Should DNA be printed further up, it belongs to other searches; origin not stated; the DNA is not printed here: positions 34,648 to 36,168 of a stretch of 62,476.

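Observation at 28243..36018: Four secreted coiled-coil proteins (406, 219, 370 and 1592 aa) occupy the virB5/virB6 slot between virB4 and virB8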

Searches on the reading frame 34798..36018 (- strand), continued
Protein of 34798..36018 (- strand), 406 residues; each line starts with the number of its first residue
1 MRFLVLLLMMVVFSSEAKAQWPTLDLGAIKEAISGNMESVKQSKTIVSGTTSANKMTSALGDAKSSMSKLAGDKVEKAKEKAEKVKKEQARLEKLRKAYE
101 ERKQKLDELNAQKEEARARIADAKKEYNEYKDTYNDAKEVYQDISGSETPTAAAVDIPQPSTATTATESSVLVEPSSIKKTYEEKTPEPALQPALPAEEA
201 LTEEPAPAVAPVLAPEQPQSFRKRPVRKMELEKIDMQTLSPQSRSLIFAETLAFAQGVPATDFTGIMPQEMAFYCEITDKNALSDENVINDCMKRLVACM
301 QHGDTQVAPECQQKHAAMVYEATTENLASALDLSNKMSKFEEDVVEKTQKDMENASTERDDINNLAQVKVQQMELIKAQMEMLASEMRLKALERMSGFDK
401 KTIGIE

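Call 98: list_cluster_members(proteins=[window:34798-36018:-, window:34127-34786:-, window:33018-34130:-, window:28243-33021:-])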
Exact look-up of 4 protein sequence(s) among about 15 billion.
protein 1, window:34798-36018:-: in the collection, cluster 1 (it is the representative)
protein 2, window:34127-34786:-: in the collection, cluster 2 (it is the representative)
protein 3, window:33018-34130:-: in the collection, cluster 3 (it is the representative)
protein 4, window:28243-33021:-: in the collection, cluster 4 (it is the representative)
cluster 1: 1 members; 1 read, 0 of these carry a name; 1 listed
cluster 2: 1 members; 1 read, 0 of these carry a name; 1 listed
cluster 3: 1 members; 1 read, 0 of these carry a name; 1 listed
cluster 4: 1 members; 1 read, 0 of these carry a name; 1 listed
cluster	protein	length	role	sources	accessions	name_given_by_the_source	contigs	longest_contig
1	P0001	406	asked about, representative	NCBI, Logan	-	-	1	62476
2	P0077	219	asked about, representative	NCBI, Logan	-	-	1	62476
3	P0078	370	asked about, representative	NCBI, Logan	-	-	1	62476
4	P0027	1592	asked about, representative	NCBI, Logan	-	-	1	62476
